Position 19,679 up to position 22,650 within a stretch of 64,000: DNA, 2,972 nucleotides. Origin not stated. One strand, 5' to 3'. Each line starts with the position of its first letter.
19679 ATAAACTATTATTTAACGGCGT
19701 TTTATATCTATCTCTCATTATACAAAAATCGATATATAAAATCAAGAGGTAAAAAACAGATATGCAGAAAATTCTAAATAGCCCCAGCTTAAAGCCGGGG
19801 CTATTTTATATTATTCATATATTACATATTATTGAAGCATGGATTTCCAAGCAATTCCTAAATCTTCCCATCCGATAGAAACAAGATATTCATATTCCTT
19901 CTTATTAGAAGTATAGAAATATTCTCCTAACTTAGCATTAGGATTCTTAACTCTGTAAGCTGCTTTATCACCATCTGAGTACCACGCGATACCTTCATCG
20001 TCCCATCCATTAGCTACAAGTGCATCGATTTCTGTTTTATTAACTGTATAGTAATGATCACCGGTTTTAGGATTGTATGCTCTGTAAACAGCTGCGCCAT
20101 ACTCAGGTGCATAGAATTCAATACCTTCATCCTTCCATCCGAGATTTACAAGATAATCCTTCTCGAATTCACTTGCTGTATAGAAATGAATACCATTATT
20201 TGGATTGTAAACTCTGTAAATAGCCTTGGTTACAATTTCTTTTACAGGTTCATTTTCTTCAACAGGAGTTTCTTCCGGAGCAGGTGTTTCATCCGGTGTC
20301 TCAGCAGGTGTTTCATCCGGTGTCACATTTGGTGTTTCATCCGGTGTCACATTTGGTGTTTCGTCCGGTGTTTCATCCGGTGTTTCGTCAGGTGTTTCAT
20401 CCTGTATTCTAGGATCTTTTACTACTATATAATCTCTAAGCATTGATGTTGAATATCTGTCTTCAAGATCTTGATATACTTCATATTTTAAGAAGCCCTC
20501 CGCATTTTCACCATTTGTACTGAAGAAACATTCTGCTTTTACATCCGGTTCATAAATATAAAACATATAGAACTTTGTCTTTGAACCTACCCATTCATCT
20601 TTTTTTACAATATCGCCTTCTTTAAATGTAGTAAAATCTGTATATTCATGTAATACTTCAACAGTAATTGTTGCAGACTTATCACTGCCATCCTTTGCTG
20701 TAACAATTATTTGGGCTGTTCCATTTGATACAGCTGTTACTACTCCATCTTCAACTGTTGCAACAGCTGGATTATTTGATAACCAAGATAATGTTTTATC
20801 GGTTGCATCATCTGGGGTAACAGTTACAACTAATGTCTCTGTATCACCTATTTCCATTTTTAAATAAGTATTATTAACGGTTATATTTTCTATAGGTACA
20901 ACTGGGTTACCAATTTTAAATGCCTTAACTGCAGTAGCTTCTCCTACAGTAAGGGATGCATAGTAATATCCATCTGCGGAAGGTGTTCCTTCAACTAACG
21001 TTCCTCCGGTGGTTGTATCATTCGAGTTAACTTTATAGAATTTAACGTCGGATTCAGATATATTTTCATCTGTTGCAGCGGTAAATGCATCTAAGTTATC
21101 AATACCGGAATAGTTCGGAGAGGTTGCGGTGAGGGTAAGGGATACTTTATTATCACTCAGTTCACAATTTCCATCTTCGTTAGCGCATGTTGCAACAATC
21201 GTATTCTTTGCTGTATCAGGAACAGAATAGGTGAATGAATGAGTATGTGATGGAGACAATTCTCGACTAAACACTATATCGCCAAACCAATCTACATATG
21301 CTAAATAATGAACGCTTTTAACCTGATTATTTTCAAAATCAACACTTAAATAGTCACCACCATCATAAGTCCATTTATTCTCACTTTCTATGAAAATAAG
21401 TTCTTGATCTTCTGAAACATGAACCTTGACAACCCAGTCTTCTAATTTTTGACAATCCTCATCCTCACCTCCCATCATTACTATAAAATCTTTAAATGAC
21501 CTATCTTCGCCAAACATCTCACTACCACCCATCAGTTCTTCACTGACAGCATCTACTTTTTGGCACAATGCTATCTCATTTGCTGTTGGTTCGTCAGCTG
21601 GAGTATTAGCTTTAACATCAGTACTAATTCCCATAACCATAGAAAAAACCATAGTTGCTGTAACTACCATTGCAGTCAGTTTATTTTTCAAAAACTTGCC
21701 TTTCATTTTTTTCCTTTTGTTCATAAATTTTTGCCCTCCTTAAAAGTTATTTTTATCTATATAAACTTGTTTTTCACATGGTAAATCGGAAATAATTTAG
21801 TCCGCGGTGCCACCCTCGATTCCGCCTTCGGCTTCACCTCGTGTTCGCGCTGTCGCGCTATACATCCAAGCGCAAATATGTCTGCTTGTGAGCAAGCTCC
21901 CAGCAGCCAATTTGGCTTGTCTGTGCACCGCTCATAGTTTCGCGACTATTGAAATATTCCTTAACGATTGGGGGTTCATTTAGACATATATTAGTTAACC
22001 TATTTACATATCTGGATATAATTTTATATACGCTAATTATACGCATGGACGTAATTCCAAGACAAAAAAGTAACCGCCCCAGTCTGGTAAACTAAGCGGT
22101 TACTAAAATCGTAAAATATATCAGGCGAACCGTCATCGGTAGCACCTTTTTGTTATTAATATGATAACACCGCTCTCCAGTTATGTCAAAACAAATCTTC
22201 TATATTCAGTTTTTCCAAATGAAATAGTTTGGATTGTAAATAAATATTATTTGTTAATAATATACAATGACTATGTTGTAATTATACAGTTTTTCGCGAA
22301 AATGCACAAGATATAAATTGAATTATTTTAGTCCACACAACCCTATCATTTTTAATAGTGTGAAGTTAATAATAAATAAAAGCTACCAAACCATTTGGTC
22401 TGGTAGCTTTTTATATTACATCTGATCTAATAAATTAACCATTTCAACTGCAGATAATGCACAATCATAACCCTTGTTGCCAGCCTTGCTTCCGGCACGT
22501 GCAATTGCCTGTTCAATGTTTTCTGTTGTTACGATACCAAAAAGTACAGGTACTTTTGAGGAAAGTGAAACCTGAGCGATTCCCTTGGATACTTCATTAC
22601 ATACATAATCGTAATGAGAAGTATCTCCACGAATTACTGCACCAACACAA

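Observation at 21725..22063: GC-rich structured leader with a T-box core but no terminator partner, upstream of a surface-protein gene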

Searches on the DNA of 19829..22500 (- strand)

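Call 4: search_rna_families(source=window, start=21500, end=22500, threshold=evalue, max_evalue=10, show_alignments=6)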
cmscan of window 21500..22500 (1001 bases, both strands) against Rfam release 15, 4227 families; matches with E-value up to 10: 14.
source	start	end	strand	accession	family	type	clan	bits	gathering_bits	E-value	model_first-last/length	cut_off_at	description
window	22350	22413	+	RF02377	SurA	Gene; sRNA;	-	29.3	100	8.4e-06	1-279/279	no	SurA sRNA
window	21805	21930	-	RF01699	Clostridiales-1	Gene; sRNA;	-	27.4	48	0.001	1-166/166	no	Clostridiales-1 RNA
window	22307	22416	+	RF01859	Phe_leader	Cis-reg; leader;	-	23.6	55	0.24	1-125/125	no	Phenylalanine leader peptide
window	22347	22414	-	RF02934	caiA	Gene; sRNA;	-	23.3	55.5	0.29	1-78/78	no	caiA RNA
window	22064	22120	-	RF02838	Ref55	Gene; sRNA;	-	20.7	43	4.4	1-54/54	no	Enterococcus sRNA 55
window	22369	22436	-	RF02425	SpF01_sRNA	Gene; sRNA;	-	19.8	55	8.3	1-80/80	no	Streptococcus sRNA SpF01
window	22319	22420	+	RF00121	MicC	Gene; sRNA;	-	19.4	90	4.4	1-123/123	no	MicC RNA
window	22344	22411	+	RF02083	OrzO-P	Gene; antitoxin;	-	17.3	60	6.9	1-76/76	no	OrzO-P RNA antitoxin family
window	22370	22420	+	RF03210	mir-7359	Gene; miRNA;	-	17.2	90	4.8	1-56/56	no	mir-7359 microRNA precursor family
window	22321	22410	+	RF02390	sau-41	Gene; sRNA;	-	17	80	8.3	67-151/156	no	Staphylococcus sRNA sau-41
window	22374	22455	-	RF02390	sau-41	Gene; sRNA;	-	17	80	8.4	56-156/156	no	Staphylococcus sRNA sau-41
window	22307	22413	+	RF02376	antisense_SR1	Gene; sRNA;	-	16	45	1.7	1-210/210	no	SR1 sRNA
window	21673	21708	-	RF01360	CRISPR-DR47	Gene; CRISPR;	-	15.8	39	7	1-37/37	no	CRISPR RNA direct repeat element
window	21581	21683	-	RF00114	S15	Cis-reg; leader;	CL00121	12.7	39.5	4.6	1-117/117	no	Ribosomal S15 leader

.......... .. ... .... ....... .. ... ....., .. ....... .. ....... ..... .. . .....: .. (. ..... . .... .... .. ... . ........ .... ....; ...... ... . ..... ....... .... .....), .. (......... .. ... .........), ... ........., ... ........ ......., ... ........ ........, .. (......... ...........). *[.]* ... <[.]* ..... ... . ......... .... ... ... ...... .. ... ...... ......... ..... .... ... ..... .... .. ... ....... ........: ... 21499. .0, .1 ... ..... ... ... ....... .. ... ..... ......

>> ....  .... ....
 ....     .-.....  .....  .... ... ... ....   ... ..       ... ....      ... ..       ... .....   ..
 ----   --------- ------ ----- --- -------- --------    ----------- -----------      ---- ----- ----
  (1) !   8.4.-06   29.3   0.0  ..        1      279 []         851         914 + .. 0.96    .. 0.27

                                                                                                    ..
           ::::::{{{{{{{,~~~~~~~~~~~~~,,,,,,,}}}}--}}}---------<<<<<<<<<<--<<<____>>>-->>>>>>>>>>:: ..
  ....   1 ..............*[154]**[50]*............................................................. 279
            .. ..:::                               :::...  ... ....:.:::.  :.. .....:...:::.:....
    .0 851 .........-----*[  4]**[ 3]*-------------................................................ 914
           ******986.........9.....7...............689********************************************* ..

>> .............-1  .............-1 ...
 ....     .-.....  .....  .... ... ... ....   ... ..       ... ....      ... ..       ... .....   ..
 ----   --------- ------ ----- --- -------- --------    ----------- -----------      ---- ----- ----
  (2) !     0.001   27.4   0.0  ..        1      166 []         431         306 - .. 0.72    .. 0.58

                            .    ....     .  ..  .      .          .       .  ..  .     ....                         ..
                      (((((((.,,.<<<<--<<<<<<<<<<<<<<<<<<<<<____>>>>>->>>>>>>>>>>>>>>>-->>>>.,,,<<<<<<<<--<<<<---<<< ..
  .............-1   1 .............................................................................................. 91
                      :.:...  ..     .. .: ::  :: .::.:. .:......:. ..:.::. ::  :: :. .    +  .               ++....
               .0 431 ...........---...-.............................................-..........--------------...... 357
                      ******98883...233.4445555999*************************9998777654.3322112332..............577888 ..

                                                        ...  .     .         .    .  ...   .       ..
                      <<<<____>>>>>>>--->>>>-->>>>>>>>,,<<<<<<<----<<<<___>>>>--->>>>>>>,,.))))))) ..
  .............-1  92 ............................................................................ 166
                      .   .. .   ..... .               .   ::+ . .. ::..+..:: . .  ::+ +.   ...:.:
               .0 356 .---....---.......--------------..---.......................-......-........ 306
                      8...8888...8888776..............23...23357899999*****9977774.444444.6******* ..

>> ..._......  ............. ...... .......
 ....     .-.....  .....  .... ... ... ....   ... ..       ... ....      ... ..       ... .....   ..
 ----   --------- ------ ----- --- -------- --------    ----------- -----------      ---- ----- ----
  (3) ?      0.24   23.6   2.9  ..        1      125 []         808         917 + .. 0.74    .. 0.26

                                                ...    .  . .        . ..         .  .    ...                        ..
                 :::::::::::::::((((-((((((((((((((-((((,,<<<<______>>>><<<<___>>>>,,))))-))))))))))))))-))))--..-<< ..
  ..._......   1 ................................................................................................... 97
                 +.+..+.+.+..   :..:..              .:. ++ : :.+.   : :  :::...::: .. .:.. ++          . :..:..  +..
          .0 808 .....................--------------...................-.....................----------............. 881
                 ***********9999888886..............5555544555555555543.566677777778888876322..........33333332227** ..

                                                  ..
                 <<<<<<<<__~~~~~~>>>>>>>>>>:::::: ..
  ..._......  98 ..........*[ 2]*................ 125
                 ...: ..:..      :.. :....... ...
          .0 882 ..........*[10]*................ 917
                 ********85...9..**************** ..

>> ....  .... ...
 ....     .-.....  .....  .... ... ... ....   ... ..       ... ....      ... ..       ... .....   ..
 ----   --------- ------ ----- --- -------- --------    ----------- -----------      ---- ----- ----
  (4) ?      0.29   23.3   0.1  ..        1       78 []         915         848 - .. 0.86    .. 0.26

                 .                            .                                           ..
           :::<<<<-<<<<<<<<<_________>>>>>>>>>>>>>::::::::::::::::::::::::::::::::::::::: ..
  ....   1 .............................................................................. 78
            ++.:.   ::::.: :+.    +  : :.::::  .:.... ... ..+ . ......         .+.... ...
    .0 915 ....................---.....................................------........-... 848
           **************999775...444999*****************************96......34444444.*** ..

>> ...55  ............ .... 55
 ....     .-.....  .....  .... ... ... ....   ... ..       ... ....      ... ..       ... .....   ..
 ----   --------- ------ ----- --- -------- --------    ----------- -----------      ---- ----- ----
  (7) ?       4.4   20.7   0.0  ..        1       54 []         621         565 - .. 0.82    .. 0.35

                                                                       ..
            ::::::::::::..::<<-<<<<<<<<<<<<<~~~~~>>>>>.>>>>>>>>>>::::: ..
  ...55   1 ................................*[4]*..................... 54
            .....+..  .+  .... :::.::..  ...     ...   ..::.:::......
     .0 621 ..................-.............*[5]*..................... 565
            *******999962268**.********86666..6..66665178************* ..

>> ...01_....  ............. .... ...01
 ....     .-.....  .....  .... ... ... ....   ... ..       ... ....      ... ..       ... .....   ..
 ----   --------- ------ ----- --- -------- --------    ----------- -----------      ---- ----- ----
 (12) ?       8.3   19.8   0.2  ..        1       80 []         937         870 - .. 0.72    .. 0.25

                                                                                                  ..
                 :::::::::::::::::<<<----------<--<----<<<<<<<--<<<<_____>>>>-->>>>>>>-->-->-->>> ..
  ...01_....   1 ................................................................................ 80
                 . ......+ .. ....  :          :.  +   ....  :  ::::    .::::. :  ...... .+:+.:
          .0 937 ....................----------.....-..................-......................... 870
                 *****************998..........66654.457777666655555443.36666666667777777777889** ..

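Call 26: search_rna_families(source=L003, threshold=evalue, max_evalue=10, show_alignments=2)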
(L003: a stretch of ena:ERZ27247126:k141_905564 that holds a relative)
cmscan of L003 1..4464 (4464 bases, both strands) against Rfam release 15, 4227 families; matches with E-value up to 10: 4.
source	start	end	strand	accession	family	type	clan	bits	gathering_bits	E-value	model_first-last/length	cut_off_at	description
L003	680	758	-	RF02511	PYLIS_4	Cis-reg;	-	23.8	50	1.3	1-100/100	no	Pyrrolysine insertion sequence TetR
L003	4069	4140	+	RF02366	Yfr19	Gene; sRNA;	-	21.3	70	9.5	1-82/82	no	Cyanobacterial functional RNA 19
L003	183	218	-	RF00276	SNORD52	Gene; snRNA; snoRNA; CD-box;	CL00063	19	45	1.6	1-67/67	no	Small nucleolar RNA SNORD52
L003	4102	4252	+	RF02060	STnc410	Gene; sRNA;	-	16.1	50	3.9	1-158/158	no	Enterobacterial sRNA STnc410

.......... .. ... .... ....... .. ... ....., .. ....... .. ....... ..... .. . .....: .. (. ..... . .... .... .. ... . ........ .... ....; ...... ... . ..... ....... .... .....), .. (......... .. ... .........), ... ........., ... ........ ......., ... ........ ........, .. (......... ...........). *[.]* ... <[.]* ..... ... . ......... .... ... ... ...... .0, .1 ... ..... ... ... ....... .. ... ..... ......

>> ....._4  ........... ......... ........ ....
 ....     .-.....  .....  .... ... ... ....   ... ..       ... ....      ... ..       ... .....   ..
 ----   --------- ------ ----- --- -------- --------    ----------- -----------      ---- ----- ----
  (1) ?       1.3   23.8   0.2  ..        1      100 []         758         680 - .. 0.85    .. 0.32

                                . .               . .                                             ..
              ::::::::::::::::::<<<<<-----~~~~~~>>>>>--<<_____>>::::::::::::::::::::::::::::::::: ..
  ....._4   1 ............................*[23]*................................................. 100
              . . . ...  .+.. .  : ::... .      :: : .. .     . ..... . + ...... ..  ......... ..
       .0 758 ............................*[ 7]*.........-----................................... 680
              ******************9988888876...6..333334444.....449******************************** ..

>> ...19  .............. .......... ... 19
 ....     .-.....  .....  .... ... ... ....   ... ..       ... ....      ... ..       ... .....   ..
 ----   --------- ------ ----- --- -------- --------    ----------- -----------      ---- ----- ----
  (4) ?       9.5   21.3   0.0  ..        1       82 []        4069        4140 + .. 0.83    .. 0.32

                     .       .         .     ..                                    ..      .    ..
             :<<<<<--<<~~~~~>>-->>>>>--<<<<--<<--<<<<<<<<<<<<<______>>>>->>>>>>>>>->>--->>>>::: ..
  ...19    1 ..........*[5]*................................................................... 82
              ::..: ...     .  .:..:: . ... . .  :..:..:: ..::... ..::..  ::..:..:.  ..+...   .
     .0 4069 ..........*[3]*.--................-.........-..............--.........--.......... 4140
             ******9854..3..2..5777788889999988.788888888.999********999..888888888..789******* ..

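Call 27: search_dna_similar(query=window:21795-21960:-, collection=plasmids, mode=distant, max_evalue=10)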
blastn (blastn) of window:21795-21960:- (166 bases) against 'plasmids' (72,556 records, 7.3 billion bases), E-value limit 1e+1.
Records with a match: 19; places in all: 20; records where one place covers at least 80% of the query: 0.
Best place of each record, by identity: >=99% 1; 95-99% 7; 90-95% 7; 80-90% 4.
By first word of the organism name: Burkholderia 6; Sinorhizobium 3; Streptomyces 3; Azospirillum 2; Halomonas 1; Hymenobacter 1; Tistrella 1; Leisingera 1; Pseudarthrobacter 1.
By predicted mobility (MOB-suite, as given by PLSDB): non-mobilizable 16; mobilizable 2; conjugative 1.
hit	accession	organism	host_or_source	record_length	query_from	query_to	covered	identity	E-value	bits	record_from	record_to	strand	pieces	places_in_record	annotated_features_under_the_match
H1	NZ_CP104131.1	Sinorhizobium sp. K101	Phaseolus vulgaris,cell ...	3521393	120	154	21%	86.1%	2e+0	40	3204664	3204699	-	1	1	none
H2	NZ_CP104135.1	Sinorhizobium sp. C101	Phaseolus vulgaris,cell ...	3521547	120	154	21%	86.1%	2e+0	40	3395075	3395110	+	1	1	none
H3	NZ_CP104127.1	Sinorhizobium sp. M103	Phaseolus vulgaris,cell ...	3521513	120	154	21%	86.1%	2e+0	40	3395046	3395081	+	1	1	none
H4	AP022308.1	Burkholderia sp. SFA1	-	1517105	105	133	17%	93.3%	1e-1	43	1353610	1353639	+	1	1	hypothetical protein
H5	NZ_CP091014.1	Burkholderia cenocepacia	-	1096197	105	133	17%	93.3%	1e-1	43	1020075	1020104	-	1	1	none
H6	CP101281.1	Burkholderia sp. FXe9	bacteria,soil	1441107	105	133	17%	93.3%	1e-1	43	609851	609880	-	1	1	LLM class flavin-dependent oxidoreductase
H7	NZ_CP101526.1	Burkholderia arboris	mixed culture,soil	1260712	105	133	17%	93.3%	1e-1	43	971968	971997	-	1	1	none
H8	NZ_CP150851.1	Burkholderia pyrrocinia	-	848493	105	133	17%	93.3%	1e-1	43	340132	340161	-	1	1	LLM class flavin-dependent oxidoreductase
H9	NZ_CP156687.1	Burkholderia stagnalis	Bacterial cells,soils collected in ...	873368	105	133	17%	93.3%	1e-1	43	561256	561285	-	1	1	LLM class flavin-dependent oxidoreductase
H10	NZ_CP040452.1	Halomonas sp. PA16-9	-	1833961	120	149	18%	90.0%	5e-1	42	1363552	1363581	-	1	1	none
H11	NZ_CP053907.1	Hymenobacter sp. BRD67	cell culture,soil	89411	38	65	17%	89.3%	6e+0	38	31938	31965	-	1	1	none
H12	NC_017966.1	Tistrella mobilis KA081020-065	-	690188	91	114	14%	95.8%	2e+0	40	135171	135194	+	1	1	NAD(P)/FAD-dependent oxidoreductase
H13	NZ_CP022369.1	Azospirillum sp. TSH58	single cell,paddy soils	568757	103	125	14%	95.7%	6e+0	38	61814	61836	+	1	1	branched-chain amino acid ABC transporter permease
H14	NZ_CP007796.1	Azospirillum argentinense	Triticum aestivum L.,Root,wheat ...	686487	103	125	14%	95.7%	6e+0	38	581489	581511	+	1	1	branched-chain amino acid ABC transporter permease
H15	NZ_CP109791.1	Leisingera thetidis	-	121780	90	112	14%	95.7%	6e+0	38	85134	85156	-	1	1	peaB: quinohemoprotein amine dehydrogenase maturation protein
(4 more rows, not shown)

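Call 28: search_dna_similar(query=window:21795-21960:-, collection=phages, mode=distant, max_evalue=10)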
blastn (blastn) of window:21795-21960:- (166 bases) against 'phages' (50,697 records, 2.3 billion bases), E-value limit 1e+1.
Records with a match: 2; places in all: 2; records where one place covers at least 80% of the query: 0.
Best place of each record, by identity: 90-95% 2.
By first word of the organism name: Rhizobium 2.
By host as written in the record: Rhizobium leguminosarum 2.
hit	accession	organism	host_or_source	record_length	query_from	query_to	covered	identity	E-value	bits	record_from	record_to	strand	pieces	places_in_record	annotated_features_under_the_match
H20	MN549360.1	Rhizobium phage RL38J1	Rhizobium leguminosarum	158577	119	143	15%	92.3%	6e+0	36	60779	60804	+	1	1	hypothetical protein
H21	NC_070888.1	Rhizobium phage RL38J1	Rhizobium leguminosarum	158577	119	143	15%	92.3%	6e+0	36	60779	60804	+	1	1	hypothetical protein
